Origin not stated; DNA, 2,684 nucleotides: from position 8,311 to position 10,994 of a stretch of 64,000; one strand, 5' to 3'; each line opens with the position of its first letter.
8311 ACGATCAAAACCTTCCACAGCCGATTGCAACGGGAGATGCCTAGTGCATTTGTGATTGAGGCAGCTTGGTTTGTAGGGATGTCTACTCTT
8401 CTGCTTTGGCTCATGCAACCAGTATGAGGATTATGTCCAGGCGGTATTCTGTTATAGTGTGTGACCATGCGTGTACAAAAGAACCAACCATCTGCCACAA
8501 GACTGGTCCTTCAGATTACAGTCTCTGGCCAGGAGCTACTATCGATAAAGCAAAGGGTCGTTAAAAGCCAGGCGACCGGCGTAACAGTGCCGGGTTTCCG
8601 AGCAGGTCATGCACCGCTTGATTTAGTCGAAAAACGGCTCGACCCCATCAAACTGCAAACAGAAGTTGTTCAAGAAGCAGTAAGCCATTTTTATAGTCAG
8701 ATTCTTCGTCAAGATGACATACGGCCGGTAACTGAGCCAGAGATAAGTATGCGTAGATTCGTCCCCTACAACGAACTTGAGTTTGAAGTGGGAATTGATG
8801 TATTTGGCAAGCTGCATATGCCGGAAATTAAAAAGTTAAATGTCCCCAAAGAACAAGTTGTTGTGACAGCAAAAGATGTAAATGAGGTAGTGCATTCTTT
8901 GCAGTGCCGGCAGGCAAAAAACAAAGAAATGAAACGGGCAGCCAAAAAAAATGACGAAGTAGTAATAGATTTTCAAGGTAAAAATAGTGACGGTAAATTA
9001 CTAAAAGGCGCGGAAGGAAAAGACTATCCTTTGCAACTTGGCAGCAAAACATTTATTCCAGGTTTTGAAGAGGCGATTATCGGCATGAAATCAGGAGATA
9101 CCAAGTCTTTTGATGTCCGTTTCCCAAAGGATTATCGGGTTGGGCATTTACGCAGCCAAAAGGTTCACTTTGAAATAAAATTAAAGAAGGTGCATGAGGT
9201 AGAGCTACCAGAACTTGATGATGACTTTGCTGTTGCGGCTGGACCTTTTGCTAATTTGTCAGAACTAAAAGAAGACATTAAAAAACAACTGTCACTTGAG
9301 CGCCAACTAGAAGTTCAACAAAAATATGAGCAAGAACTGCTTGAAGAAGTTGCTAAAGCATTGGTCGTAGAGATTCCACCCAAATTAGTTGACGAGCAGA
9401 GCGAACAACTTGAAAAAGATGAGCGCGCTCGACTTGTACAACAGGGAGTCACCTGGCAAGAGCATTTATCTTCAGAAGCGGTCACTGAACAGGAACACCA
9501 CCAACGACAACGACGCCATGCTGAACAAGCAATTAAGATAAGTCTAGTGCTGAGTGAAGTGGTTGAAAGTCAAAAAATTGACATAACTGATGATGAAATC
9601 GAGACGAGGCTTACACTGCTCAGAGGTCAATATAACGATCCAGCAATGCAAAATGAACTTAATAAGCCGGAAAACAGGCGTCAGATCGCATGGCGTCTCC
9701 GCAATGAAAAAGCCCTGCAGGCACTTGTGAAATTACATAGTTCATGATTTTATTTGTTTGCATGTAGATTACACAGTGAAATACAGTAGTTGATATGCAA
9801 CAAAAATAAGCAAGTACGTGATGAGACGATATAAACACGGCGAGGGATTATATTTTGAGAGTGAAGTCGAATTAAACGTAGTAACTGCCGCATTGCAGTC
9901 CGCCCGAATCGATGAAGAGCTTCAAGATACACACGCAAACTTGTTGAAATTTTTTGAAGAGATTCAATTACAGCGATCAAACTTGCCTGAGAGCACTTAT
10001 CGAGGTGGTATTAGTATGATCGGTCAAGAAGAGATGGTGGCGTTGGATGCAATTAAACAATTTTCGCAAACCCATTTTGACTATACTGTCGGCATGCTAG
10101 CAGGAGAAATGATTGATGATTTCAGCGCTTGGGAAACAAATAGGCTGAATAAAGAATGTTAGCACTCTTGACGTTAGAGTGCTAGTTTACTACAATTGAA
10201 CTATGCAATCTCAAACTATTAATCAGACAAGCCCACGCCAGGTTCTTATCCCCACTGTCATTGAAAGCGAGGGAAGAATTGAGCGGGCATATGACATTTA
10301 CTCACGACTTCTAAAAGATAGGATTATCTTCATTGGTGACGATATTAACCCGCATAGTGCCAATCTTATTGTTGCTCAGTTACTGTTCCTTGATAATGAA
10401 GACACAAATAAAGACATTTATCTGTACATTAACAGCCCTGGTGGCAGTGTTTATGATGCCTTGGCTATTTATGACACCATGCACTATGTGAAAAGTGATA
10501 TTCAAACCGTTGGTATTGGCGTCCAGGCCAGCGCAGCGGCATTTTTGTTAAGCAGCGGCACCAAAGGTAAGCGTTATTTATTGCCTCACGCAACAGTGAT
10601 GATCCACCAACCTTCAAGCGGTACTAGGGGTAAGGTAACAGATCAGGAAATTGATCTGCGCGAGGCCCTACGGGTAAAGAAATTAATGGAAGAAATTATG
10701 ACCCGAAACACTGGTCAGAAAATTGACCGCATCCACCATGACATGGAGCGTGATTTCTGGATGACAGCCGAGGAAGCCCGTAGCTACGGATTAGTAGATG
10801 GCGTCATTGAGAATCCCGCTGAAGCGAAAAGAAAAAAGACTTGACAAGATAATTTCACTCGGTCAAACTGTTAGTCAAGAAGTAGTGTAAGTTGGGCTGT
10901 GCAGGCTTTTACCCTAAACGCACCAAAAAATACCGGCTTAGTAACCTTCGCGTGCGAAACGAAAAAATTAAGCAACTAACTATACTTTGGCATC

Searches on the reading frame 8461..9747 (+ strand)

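Call 96: search_protein_families(library=pfam, proteins=[window:8461-9747:+], max_evalue=0.001)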
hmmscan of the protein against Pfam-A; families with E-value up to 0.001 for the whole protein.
window:8461-9747:+ (428 aa): 3 families
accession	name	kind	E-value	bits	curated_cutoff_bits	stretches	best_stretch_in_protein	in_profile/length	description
PF05697.18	Trigger_N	-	4.6e-26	92.3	22.2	1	3-146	1-143/144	Bacterial trigger factor protein (TF)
PF05698.19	Trigger_C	-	2.2e-23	83.6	22.7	1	266-423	2-161/162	Bacterial trigger factor protein (TF) C-terminus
PF00254.34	FKBP_C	-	3.6e-15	56.5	21.1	1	158-242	2-94/94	FKBP-type peptidyl-prolyl cis-trans isomerase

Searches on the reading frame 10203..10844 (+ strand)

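Call 96: search_protein_families(library=pfam, proteins=[window:10203-10844:+], max_evalue=0.001)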
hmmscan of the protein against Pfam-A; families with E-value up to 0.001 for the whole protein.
window:10203-10844:+ (213 aa): 1 family
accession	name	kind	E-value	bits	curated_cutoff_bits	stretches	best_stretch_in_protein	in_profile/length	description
PF00574.28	CLP_protease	-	1.6e-75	253.4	20.2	1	27-204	4-181/182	Clp protease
